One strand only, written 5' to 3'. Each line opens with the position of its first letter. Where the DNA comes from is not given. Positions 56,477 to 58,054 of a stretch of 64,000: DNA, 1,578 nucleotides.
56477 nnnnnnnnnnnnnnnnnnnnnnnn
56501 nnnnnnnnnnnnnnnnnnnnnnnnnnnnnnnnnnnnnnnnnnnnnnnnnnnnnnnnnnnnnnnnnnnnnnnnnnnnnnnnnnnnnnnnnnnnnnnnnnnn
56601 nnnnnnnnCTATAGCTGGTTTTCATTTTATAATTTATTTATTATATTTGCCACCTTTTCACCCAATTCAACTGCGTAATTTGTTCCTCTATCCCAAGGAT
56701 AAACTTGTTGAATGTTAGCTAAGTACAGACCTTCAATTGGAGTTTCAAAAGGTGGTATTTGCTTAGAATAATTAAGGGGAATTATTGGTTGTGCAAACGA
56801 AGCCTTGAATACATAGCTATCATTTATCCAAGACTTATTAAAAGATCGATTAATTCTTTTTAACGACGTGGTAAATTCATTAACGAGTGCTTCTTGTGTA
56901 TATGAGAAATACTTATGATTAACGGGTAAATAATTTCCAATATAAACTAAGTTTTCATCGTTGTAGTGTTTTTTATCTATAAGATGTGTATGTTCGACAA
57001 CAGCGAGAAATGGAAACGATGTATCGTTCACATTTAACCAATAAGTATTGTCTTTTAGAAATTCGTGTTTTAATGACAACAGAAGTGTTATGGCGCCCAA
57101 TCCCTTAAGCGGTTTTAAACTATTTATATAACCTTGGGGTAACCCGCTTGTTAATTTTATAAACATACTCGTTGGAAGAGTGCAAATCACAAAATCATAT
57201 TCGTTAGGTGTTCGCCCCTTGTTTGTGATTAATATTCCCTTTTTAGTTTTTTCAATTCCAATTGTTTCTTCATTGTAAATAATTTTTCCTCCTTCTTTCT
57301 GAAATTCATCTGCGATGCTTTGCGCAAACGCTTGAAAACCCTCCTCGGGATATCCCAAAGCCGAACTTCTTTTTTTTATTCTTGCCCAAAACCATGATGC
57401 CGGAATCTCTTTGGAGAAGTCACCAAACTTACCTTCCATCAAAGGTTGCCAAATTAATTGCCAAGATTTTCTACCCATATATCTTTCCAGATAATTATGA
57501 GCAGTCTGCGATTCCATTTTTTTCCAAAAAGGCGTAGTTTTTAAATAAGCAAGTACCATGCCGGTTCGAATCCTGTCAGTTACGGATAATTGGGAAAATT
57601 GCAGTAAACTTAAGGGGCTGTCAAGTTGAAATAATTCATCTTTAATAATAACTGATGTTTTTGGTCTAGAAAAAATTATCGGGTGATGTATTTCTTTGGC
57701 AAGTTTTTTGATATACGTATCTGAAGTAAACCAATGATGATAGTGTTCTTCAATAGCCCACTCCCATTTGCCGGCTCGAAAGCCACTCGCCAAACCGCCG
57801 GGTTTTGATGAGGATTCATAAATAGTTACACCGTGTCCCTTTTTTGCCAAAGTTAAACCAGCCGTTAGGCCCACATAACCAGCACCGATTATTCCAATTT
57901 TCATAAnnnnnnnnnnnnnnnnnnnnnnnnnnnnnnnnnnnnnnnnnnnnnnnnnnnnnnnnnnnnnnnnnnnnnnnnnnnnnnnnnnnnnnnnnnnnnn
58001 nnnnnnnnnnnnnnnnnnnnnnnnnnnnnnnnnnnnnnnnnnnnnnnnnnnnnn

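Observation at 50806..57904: Redox trio near the GT-C array (small cupin, classical SDR, Rossmann flavoenzyme): possible sugar-ring or epimer remodelling, for example Galf formation or lipid-linked sugar epimerisation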

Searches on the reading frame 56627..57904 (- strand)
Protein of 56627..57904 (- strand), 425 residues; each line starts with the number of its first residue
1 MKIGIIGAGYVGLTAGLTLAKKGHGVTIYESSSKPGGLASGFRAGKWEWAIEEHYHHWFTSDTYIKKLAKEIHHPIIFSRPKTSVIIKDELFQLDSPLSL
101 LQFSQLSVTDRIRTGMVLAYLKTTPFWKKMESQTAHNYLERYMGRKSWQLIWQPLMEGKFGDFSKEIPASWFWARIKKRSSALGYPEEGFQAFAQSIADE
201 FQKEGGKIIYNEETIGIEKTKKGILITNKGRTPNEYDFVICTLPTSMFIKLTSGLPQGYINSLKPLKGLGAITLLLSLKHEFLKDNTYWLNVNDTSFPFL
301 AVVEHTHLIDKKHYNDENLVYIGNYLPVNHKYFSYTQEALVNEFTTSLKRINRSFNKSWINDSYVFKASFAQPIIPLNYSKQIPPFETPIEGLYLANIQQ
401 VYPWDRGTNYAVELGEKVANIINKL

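Call 3: search_protein_families(library=pfam, proteins=[window:56627-57904:-], max_evalue=0.01)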
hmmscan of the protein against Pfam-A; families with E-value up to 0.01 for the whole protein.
window:56627-57904:- (425 aa): 9 families
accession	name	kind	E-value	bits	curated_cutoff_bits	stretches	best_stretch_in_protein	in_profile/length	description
PF01593.30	Amino_oxidase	-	1.2e-20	74.6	19.8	1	12-397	3-417/443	Flavin containing amine oxidoreductase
PF01266.30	DAO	-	5.4e-13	49.6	27.9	1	3-242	2-202/353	FAD dependent oxidoreductase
PF13450.12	NAD_binding_8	-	4.8e-09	36.8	21.9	1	5-71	1-67/68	NAD(P)-binding Rossmann-like domain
PF00070.33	Pyr_redox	-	9.7e-07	29.7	22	1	2-35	1-34/82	Pyridine nucleotide-disulphide oxidoreductase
PF03721.20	UDPG_MGDP_dh_N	-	5.3e-06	26.6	27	1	1-29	1-29/187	UDP-glucose/GDP-mannose dehydrogenase family, NAD binding domain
PF03807.23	F420_oxidored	-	0.002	19.1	21.6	0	2-32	1-32/94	NADP oxidoreductase coenzyme F420-dependent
PF00890.30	FAD_binding_2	-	0.0048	16.6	20.4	1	5-45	4-43/414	FAD binding domain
PF12831.13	FAD_oxidored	-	0.0053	16.5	27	0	5-41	4-40/416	FAD dependent oxidoreductase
PF07992.20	Pyr_redox_2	-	0.0078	16.1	26.1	0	3-34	145-176/291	Pyridine nucleotide-disulphide oxidoreductase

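Call 5: search_protein_families(library=ncbifam, proteins=[window:56627-57904:-], max_evalue=0.001)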
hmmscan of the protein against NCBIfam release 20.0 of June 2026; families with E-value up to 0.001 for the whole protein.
window:56627-57904:- (425 aa): 36 families (the best 25 are shown)
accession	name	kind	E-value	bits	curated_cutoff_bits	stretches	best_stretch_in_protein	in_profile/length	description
NF005560.0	PRK07233.1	equivalog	1.5e-119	399.7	252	1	1-423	1-429/435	hypothetical protein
NF005548.0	PRK07208.1-4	equivalog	2.1e-18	66.2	389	1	3-180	6-179/488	hypothetical protein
NF005547.0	PRK07208.1-3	equivalog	6.9e-17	61.3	380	1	2-296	6-312/465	hypothetical protein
TIGR03467.1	HpnE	equivalog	2.5e-16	60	283.05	1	5-350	3-356/430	hydroxysqualene dehydroxylase HpnE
NF005545.0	PRK07208.1-1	equivalog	6.3e-11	41.3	451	1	3-178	10-181/504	hypothetical protein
TIGR02733.1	desat_CrtD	equivalog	7.7e-11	41.3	549.7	1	3-48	4-49/492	C-3',4' desaturase CrtD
NF058655.1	CrtID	equivalog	1.1e-07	31.1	640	1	4-49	2-47/478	bifunctional phytoene desaturase/3,4-desaturase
TIGR02734.1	crtI_fam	subfamily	1.9e-07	30.1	238.1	1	5-44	3-42/504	phytoene desaturase family protein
NF010590.0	PRK13984.1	equivalog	8.8e-07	27.4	946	1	2-38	290-326/611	putative oxidoreductase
NF009409.0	PRK12770.1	subfamily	1.3e-06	27.7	343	1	2-38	20-56/360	putative glutamate synthase subunit beta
NF005243.0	PRK06753.1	equivalog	1.4e-06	27.4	365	1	1-45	1-45/374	hypothetical protein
NF009410.0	PRK12771.1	subfamily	1.6e-06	27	516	1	2-38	140-176/566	NAD(P)-binding protein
NF005546.0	PRK07208.1-2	equivalog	1.6e-06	27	418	0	69-178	103-210/527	hypothetical protein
TIGR01316.1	gltA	equivalog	2.1e-06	26.8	471.75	1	2-38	135-171/449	NADPH-dependent glutamate synthase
TIGR03026.1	NDP-sugDHase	subfamily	3.1e-06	26.2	189.8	1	1-33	1-33/413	nucleotide sugar dehydrogenase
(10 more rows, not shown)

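Call 10: find_homologous_proteins(query=window:56627-57904:-, max_evalue=1e-10)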
Query window:56627-57904:- (425 aa): 6486 proteins with E <= 1e-10 among 8000 candidates; the best 120 are listed.
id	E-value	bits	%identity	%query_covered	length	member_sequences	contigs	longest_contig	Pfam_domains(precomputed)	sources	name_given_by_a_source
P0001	1.3e-290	981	100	100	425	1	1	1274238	PF01266.31,PF01593.31,PF13450.13,PF00070.34,PF03721.21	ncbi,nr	ncbi:FAD-dependent oxidoreductase [Candidatus Woesebacteria bacterium]|nr:MAG: FAD-dependent oxidore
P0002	2.2e-174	598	60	100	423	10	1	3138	PF01266.31,PF01593.31,PF13450.13,PF07992.21,PF00070.34,PF03486.21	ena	-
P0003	4.7e-174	597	60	99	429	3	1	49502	PF01946.24,PF01266.31,PF01593.31,PF13450.13,PF07992.21,PF00070.34,PF13454.13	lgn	-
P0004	7.6e-174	597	59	99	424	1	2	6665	PF01266.31,PF01593.31,PF13450.13,PF00890.31,PF07992.21,PF00070.34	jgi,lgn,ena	-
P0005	4.1e-173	594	59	100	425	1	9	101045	PF01266.31,PF01593.31,PF13450.13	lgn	-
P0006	1.6e-171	589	59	100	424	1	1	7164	PF01266.31,PF01593.31,PF13450.13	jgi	jgi:protoporphyrinogen oxidase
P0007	3.9e-169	581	58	99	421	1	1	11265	PF01266.31,PF01593.31,PF13450.13,PF07992.21,PF00070.34,PF03486.21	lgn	-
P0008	7.9e-169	580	57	99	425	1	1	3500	PF01266.31,PF01593.31,PF13450.13,PF07992.21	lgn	-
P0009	2.6e-168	578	58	99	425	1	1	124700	PF01266.31,PF01593.31,PF13450.13,PF00070.34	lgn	-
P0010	3.8e-168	578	59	100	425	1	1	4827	PF01266.31,PF01593.31,PF13450.13,PF07992.21,PF13738.13,PF03721.21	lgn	-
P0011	1.0e-167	576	59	99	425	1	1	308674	PF01266.31,PF01593.31,PF13450.13,PF07992.21,PF00070.34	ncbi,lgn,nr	ncbi:MAG: NAD(P)/FAD-dependent oxidoreductase [Candidatus Daviesbacteria bacterium]|nr:NAD(P)/FAD-de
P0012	1.0e-167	576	59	99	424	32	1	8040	PF01266.31,PF01593.31,PF13450.13,PF07992.21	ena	-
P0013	1.3e-167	576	58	100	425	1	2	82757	PF01266.31,PF01593.31,PF13450.13,PF07992.21,PF00070.34,PF03486.21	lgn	-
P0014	6.2e-167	574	58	100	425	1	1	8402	PF01266.31,PF01593.31,PF13450.13,PF07992.21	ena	-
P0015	2.8e-166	572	58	100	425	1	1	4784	PF01266.31,PF01593.31,PF13450.13,PF07992.21,PF00070.34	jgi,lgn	-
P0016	8.9e-166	570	58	100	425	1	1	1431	PF01266.31,PF01593.31,PF13450.13,PF07992.21,PF00070.34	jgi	jgi:protoporphyrinogen oxidase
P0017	3.1e-164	565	57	95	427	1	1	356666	PF01266.31,PF01593.31,PF13450.13,PF00890.31,PF07992.21,PF00070.34,PF13738.13,PF03486.21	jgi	jgi:protoporphyrinogen oxidase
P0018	3.8e-164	565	58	100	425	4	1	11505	PF01266.31,PF01593.31,PF13450.13,PF07992.21,PF13738.13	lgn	-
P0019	4.8e-164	564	57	100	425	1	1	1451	PF01946.24,PF01266.31,PF01593.31,PF13450.13,PF07992.21,PF00070.34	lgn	-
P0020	5.9e-164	564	57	100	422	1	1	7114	PF01266.31,PF01593.31,PF13450.13,PF07992.21,PF00070.34,PF03486.21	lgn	-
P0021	1.1e-163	563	57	100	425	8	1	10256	PF01266.31,PF01593.31,PF13450.13,PF07992.21,PF03721.21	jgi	jgi:protoporphyrinogen oxidase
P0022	1.3e-163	563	57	99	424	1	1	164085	PF01266.31,PF01593.31,PF13450.13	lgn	-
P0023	1.4e-163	563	57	96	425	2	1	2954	PF01266.31,PF01593.31,PF13450.13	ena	-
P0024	3.9e-163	561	58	99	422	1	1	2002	PF01266.31,PF01593.31,PF13450.13,PF00070.34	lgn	-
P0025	7.4e-163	560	57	99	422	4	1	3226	PF01266.31,PF01593.31,PF13450.13,PF07992.21,PF00070.34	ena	-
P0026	8.4e-163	560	58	100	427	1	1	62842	PF01266.31,PF01593.31,PF13450.13,PF00070.34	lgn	-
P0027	1.3e-162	559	57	99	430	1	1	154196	PF01266.31,PF01593.31,PF13450.13,PF07992.21,PF00070.34,PF13738.13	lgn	-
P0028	3.0e-162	558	57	95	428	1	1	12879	PF01266.31,PF01593.31,PF13450.13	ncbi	-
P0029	4.2e-162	558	54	99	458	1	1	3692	PF01266.31,PF01593.31,PF13450.13,PF07992.21,PF00070.34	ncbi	-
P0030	7.1e-162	557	57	99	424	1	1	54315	PF01266.31,PF01593.31,PF13450.13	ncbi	-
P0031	8.1e-162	557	56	100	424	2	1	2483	PF01266.31,PF01593.31,PF13450.13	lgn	-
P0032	9.5e-162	557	55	96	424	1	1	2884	PF01266.31,PF01593.31,PF13450.13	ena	-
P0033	1.4e-161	556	57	100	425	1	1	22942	PF01266.31,PF01593.31,PF13450.13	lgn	-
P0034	2.0e-161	556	58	96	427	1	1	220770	PF01266.31,PF01593.31,PF13450.13,PF00070.34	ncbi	-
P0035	2.5e-161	555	56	95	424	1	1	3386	PF01266.31,PF01593.31,PF13450.13,PF07992.21,PF00070.34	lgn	-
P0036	2.6e-161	555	57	100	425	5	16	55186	PF01266.31,PF01593.31,PF13450.13,PF00070.34,PF03486.21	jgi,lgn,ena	-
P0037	5.8e-161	554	56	99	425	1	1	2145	PF01266.31,PF01593.31,PF13450.13,PF00890.31,PF07992.21,PF00070.34,PF03486.21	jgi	jgi:protoporphyrinogen oxidase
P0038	6.0e-161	554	55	100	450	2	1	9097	PF01266.31,PF01593.31,PF13450.13,PF00070.34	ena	-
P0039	6.4e-161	554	57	99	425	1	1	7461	PF01266.31,PF01593.31,PF13450.13,PF07992.21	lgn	-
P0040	9.1e-161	553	58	100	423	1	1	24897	PF01266.31,PF01593.31,PF13450.13,PF07992.21,PF00070.34,PF13738.13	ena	-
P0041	9.4e-161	553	57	99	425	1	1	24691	PF01266.31,PF01593.31,PF13450.13,PF07992.21,PF00070.34,PF13738.13,PF03486.21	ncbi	-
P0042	9.7e-161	553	56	100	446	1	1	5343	PF01266.31,PF01593.31,PF13450.13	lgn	-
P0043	1.1e-160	553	57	100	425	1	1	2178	PF01266.31,PF01593.31,PF13450.13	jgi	jgi:protoporphyrinogen oxidase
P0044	1.4e-160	553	58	99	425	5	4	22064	PF01266.31,PF01593.31,PF13450.13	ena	-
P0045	1.6e-160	553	57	100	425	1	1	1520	PF01946.24,PF01266.31,PF01593.31,PF13450.13,PF07992.21,PF00070.34,PF03486.21,PF13454.13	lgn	-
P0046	1.7e-160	553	57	99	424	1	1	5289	PF01266.31,PF01593.31,PF13450.13,PF07992.21,PF00070.34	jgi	-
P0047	2.2e-160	552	56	100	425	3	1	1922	PF01266.31,PF01593.31,PF13450.13,PF07992.21,PF00070.34,PF03486.21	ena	-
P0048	3.3e-160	552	57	99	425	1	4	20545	PF01946.24,PF01266.31,PF01593.31,PF13450.13,PF00890.31,PF07992.21,PF00070.34,PF03486.21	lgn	-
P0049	5.6e-160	551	57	100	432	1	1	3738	PF01266.31,PF01593.31,PF13450.13,PF07992.21,PF00070.34,PF03486.21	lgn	-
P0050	5.9e-160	551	57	99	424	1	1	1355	PF01266.31,PF01593.31,PF13450.13,PF07992.21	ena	-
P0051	7.4e-160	550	56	99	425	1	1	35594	PF01266.31,PF01593.31,PF13450.13,PF00890.31,PF07992.21,PF00070.34,PF03486.21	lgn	-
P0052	7.7e-160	550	56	99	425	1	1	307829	PF01266.31,PF01593.31,PF13450.13,PF00890.31,PF00070.34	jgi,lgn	-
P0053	1.6e-159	549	56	100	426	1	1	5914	PF01266.31,PF01593.31,PF13450.13,PF07992.21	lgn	-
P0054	2.3e-159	549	56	100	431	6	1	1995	PF01266.31,PF01593.31,PF13450.13,PF00070.34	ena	-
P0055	3.0e-159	548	56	99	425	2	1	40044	PF01266.31,PF01593.31,PF13450.13,PF00070.34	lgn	-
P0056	3.9e-159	548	58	100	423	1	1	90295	PF01266.31,PF01593.31,PF13450.13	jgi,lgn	-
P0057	4.5e-159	548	56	99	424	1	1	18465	PF01266.31,PF01593.31,PF13450.13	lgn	-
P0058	6.0e-159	547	56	99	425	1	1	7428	PF01946.24,PF01266.31,PF01593.31,PF13450.13,PF07992.21,PF00070.34,PF03486.21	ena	-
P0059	6.1e-159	547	55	99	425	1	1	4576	PF01266.31,PF01593.31,PF13450.13,PF07992.21,PF00070.34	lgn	-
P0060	6.3e-159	547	55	99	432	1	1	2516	PF01266.31,PF01593.31,PF13450.13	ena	-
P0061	8.6e-159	547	55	99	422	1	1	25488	PF01266.31,PF01593.31,PF13450.13,PF00890.31,PF07992.21,PF00070.34,PF03486.21,PF03721.21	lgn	-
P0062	1.1e-158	547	55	100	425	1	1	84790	PF01266.31,PF01593.31,PF13450.13,PF07992.21,PF13738.13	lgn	-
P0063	1.2e-158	546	57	99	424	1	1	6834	PF01266.31,PF01593.31,PF13450.13,PF07992.21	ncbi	-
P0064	1.2e-158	546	54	99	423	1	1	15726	PF01266.31,PF01593.31,PF13450.13,PF07992.21,PF00070.34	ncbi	-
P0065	1.3e-158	546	55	99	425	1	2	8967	PF01593.31,PF13450.13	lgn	-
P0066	1.3e-158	546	55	100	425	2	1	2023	PF01266.31,PF01593.31,PF13450.13,PF00890.31,PF07992.21,PF12831.14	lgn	-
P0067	1.9e-158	546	56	99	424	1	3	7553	PF01266.31,PF01593.31,PF13450.13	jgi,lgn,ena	-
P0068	2.1e-158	546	57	99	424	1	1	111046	PF01266.31,PF01593.31,PF13450.13,PF00890.31,PF07992.21,PF00070.34,PF03486.21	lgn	-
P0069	2.2e-158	546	57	99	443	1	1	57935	PF01266.31,PF01593.31,PF13450.13,PF00890.31,PF07992.21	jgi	jgi:protoporphyrinogen oxidase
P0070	2.3e-158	546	57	99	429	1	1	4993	PF01266.31,PF01593.31,PF13450.13,PF07992.21,PF00070.34,PF03486.21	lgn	-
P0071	2.5e-158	545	56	100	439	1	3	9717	PF01266.31,PF01593.31,PF13450.13,PF07992.21,PF13454.13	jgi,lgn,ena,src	-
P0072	2.7e-158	545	55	100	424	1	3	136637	PF01946.24,PF01266.31,PF01593.31,PF13450.13,PF00890.31,PF07992.21,PF00070.34,PF03486.21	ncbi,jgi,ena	-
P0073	3.1e-158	545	57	99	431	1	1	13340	PF01266.31,PF01593.31,PF13450.13,PF07992.21,PF00070.34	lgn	-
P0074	5.4e-158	544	55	100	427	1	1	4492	PF01266.31,PF01593.31,PF13450.13,PF07992.21,PF03486.21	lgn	-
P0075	5.8e-158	544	56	95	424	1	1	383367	PF01266.31,PF01593.31,PF13450.13,PF00070.34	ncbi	-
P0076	7.7e-158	544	56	100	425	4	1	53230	PF01946.24,PF01266.31,PF01593.31,PF13450.13,PF00890.31,PF07992.21,PF00070.34,PF03486.21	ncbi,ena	-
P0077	8.0e-158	544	55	99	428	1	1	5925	PF01266.31,PF01593.31,PF13450.13,PF07992.21,PF13454.13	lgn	-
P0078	8.2e-158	544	56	99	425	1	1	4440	PF01266.31,PF01593.31,PF13450.13,PF07992.21,PF00070.34,PF03486.21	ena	-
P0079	9.3e-158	544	56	99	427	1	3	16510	PF01266.31,PF01593.31,PF13450.13,PF07992.21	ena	-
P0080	1.0e-157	543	56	99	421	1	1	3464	PF01266.31,PF01593.31,PF13450.13,PF07992.21,PF00070.34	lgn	-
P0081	1.2e-157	543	56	99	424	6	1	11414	PF01946.24,PF01266.31,PF01593.31,PF13450.13,PF07992.21,PF00070.34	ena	-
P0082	1.3e-157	543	53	100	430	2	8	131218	PF01266.31,PF01593.31,PF13450.13,PF00890.31,PF07992.21,PF00070.34,PF03486.21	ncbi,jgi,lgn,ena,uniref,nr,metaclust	ncbi:hypothetical protein A2115_03020 [Candidatus Woesebacteria bacterium GWA1_41_8]|uniref:Amine ox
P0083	1.5e-157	543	55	99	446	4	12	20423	PF01266.31,PF01593.31,PF13450.13,PF07992.21,PF00070.34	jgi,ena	-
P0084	1.7e-157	543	56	97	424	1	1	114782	PF01266.31,PF01593.31,PF13450.13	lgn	-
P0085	2.0e-157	542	55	100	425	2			PF01266.31,PF01593.31,PF13450.13,PF07992.21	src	-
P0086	2.3e-157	542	57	99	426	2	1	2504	PF01266.31,PF01593.31,PF13450.13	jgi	jgi:protoporphyrinogen oxidase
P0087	2.5e-157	542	56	100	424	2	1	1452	PF01266.31,PF01593.31,PF13450.13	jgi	-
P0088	2.6e-157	542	56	99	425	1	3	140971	PF01946.24,PF01266.31,PF01593.31,PF13450.13,PF07992.21,PF00070.34,PF03486.21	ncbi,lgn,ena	-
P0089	3.1e-157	542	57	99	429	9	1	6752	PF01266.31,PF01593.31,PF13450.13,PF07992.21,PF12831.14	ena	-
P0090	3.3e-157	542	55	100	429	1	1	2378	PF01266.31,PF01593.31,PF13450.13,PF07992.21,PF00070.34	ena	-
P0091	5.0e-157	541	55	99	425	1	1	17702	PF01266.31,PF01593.31,PF13450.13,PF07992.21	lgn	-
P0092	8.1e-157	540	55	99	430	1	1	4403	PF01946.24,PF01266.31,PF01593.31,PF13450.13,PF07992.21,PF00070.34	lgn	-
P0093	9.2e-157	540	55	99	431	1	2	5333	PF01266.31,PF01593.31,PF13450.13,PF07992.21,PF13454.13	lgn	-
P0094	1.3e-156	540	56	99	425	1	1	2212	PF01266.31,PF01593.31,PF13450.13,PF00890.31,PF07992.21,PF03486.21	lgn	-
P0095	1.3e-156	540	56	99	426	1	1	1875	PF01946.24,PF01266.31,PF01593.31,PF13450.13,PF07992.21,PF00070.34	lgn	-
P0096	1.4e-156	540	55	99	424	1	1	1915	PF01266.31,PF01593.31,PF13450.13,PF00890.31,PF07992.21,PF00070.34,PF03486.21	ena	-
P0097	1.6e-156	539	56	99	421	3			PF01266.31,PF01593.31,PF13450.13,PF00890.31,PF07992.21,PF00070.34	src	-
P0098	1.7e-156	539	56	99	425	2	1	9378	PF01266.31,PF01593.31,PF13450.13,PF00070.34,PF03486.21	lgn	-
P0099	2.1e-156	539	55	100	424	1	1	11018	PF01266.31,PF01593.31,PF13450.13,PF07992.21,PF12831.14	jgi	jgi:protoporphyrinogen oxidase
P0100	3.1e-156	539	54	99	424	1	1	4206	PF01266.31,PF01593.31,PF13450.13,PF07992.21,PF00070.34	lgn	-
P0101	3.2e-156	538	55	99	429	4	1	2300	PF01946.24,PF01266.31,PF01593.31,PF13450.13,PF07992.21,PF00070.34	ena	-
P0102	3.6e-156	538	56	99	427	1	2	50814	PF01266.31,PF01593.31,PF13450.13,PF07992.21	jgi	jgi:protoporphyrinogen oxidase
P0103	3.7e-156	538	54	99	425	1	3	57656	PF01266.31,PF01593.31,PF13450.13,PF07992.21,PF00070.34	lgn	-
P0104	4.3e-156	538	56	100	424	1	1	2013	PF01266.31,PF01593.31,PF13450.13,PF00890.31,PF07992.21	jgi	jgi:protoporphyrinogen oxidase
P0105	4.4e-156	538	56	99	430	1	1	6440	PF01946.24,PF01266.31,PF01593.31,PF13450.13,PF00890.31,PF07992.21,PF00070.34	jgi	-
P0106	4.7e-156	538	55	99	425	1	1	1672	PF01266.31,PF01593.31,PF13450.13,PF07992.21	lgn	-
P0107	5.5e-156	538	55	99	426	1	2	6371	PF01266.31,PF01593.31,PF13450.13,PF00070.34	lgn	-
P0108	5.7e-156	538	57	99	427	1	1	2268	PF01946.24,PF01266.31,PF01593.31,PF13450.13,PF00890.31,PF07992.21,PF00070.34,PF03486.21,PF12831.14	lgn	-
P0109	7.0e-156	537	54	99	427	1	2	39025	PF01266.31,PF01593.31,PF13450.13,PF07992.21,PF00070.34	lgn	-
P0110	8.2e-156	537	55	100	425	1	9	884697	PF01266.31,PF01593.31,PF13450.13,PF07992.21,PF00070.34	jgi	jgi:protoporphyrinogen oxidase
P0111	1.1e-155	537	55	100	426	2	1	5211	PF01266.31,PF01593.31,PF13450.13,PF07992.21,PF00070.34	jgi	jgi:protoporphyrinogen oxidase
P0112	1.2e-155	537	55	99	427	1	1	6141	PF01266.31,PF01593.31,PF13450.13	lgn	-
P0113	1.3e-155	537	54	99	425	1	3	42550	PF01266.31,PF01593.31,PF13450.13,PF07992.21,PF00070.34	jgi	jgi:protoporphyrinogen oxidase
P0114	1.5e-155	536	56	99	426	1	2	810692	PF01266.31,PF01593.31,PF13450.13,PF07992.21,PF00070.34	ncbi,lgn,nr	ncbi:MAG TPA: NAD(P)/FAD-dependent oxidoreductase [Patescibacteria group bacterium]|nr:NAD(P)/FAD-de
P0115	1.6e-155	536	55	99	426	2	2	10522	PF01266.31,PF01593.31,PF13450.13,PF07992.21,PF00070.34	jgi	jgi:protoporphyrinogen oxidase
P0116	1.8e-155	536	55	99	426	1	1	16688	PF01266.31,PF01593.31,PF13450.13,PF07992.21,PF03486.21,PF13454.13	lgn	-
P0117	2.5e-155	536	55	100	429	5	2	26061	PF01266.31,PF01593.31,PF13450.13,PF00070.34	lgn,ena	-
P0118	4.4e-155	535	54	95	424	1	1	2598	PF01266.31,PF01593.31,PF13450.13,PF00890.31,PF07992.21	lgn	-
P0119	6.5e-155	534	56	99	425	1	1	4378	PF01266.31,PF01593.31,PF13450.13,PF07992.21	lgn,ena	-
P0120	7.7e-155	534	54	100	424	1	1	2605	PF01266.31,PF01593.31,PF13450.13,PF07992.21,PF00070.34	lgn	-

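Call 11: search_solved_structures(query=window:56627-57904:-, max_evalue=0.01)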
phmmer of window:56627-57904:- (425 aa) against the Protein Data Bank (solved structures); distinct sequences matched with E-value up to 0.01: 24.
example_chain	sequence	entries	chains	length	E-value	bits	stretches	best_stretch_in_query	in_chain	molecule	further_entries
7rt0_A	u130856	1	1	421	8.7e-05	24.6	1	2-39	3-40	4-methylaminobutanoate oxidase (methylamine-forming)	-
5vj7_A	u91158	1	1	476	0.00015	23.8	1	2-39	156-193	Oxidoreductase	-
5jca_L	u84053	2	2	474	0.00019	23.5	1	2-38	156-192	NADH-dependent Ferredoxin:NADP Oxidoreductase (NfnI) subunit alpha | NADH-dependent Ferredoxin:NADP Oxidoreductase subunit alpha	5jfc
2jae_A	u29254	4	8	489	0.00023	23.2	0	3-49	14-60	L-AMINO ACID OXIDASE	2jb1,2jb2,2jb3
1f8r_A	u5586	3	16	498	0.00026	23.1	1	3-49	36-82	L-AMINO ACID OXIDASE | L-amino-acid oxidase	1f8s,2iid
5ts5_A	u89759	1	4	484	0.00062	21.8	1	2-49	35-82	Amine oxidase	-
4e0v_A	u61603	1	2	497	0.00066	21.7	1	2-49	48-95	L-amino-acid oxidase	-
8oh5_C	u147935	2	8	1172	0.00075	21.5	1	2-39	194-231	Formate dehydrogenase-O, major subunit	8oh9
9rum_A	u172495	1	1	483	0.001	21.1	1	2-53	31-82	Tetrapodal ancestor of L-amino acid oxidase: Q225A mutant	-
9rvj_A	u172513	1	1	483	0.001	21.1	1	2-53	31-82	Tetrapodal ancestor of L-amino acid oxidase: Q225H - W377I double mutant with phenylalanin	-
9t73_B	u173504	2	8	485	0.001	21.1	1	2-53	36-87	Tetrapodal ancestor of L-amino acid oxidases: I224A-Q225H-P361-PREGA-L367 bound to phenyla | Tetrapodal ancestor of L-amino acid oxidase: I224A-Q225H-P361-PREGA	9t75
9rvh_A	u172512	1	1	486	0.001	21.1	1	2-53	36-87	Tetrapodal ancestor of L-amino acid oxidase: Q225A-Loop (P361-PREGA-L367) mutant with phen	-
9qs1_A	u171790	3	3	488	0.001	21.1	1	2-53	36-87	Tetrapodal ancestor of L-amino acis oxidases | Tetrapodal ancestor of L-amino acid oxidases | Tetrapodal ancestor of L-amino acid oxidases co-crystallised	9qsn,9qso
9run_A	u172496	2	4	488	0.001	21.1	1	2-53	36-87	Tetrapodal ancestor of L-amino acid oxidase: Q225H-W377I double mutant | Tetrapodal ancestor of L-amino acid oxidases: W377I mutant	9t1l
4ylf_B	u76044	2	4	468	0.0011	21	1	2-39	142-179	Dihydropyrimidine dehydrogenase subunit A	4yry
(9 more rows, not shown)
